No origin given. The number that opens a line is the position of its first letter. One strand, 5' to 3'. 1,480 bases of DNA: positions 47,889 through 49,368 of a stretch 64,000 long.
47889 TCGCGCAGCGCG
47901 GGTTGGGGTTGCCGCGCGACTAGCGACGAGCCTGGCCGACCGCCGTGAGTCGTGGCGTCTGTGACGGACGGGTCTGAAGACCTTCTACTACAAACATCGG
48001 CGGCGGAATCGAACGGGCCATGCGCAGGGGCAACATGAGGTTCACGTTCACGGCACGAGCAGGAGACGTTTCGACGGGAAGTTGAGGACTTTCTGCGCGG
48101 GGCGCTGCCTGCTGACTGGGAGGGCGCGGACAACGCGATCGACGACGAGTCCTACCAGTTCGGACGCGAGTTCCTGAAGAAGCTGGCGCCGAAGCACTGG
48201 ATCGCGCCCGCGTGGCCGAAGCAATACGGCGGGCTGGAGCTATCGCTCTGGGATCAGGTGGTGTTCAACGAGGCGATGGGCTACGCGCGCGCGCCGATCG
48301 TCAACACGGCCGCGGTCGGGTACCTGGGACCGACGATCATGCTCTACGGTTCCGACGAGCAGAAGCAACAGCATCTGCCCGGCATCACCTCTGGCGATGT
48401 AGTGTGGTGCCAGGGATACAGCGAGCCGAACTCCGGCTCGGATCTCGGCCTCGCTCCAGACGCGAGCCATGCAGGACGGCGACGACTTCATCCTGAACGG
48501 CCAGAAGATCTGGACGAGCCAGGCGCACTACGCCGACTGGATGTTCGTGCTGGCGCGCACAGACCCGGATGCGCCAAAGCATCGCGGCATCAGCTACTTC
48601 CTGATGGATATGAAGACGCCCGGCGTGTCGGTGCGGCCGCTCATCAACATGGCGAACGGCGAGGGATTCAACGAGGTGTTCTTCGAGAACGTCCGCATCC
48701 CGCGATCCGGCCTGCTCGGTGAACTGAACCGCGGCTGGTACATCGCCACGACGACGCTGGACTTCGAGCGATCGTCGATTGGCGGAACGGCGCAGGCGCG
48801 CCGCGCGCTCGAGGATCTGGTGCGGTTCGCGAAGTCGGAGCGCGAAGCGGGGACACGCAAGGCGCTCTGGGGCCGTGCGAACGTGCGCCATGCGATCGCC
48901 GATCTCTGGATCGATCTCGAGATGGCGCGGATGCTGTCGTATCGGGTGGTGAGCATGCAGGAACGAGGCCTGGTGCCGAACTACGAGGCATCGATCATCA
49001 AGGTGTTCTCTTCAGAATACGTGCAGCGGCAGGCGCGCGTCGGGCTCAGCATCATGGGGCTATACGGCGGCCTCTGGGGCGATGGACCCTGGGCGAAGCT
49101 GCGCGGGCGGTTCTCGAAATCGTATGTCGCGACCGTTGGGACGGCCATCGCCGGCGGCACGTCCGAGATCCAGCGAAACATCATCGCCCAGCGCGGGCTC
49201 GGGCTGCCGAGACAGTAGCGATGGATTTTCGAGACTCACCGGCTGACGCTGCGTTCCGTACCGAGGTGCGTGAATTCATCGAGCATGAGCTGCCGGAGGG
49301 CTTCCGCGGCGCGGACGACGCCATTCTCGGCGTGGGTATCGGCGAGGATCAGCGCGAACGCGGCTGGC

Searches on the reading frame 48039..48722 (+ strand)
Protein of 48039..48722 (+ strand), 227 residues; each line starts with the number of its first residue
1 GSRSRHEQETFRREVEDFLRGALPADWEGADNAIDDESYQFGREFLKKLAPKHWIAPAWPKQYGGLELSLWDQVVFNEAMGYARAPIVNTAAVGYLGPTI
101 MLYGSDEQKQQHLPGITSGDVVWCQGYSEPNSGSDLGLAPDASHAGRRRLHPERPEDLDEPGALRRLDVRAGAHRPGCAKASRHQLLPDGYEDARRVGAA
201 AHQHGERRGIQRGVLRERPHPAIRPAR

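Call 70: search_protein_families(library=pfam, max_evalue=0.0001, proteins=[window:48039-48722:+])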
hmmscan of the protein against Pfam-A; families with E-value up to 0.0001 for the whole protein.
window:48039-48722:+ (227 aa): 1 family
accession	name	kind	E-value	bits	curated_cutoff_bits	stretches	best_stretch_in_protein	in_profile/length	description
PF02771.21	Acyl-CoA_dh_N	-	1.9e-19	70.6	22.9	1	6-120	2-113/113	Acyl-CoA dehydrogenase, N-terminal domain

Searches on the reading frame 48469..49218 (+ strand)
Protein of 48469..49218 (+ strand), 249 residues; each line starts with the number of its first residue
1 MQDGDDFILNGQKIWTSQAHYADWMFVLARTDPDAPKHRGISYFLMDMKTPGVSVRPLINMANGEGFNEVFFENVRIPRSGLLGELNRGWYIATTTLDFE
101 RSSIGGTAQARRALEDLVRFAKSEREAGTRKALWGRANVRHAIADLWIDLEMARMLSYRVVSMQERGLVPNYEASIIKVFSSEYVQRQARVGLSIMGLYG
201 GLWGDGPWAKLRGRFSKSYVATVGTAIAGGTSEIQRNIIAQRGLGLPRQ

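Call 70: search_protein_families(library=pfam, max_evalue=0.0001, proteins=[window:48469-49218:+])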
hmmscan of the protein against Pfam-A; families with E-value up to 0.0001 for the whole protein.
window:48469-49218:+ (249 aa): 2 families
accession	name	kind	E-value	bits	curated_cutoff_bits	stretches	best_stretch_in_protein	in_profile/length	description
PF00441.29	Acyl-CoA_dh_1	-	1.6e-26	93.7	22.4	1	87-243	1-149/150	Acyl-CoA dehydrogenase, C-terminal domain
PF02770.24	Acyl-CoA_dh_M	-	6.7e-16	58.7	33.3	1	2-75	23-97/97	Acyl-CoA dehydrogenase, middle domain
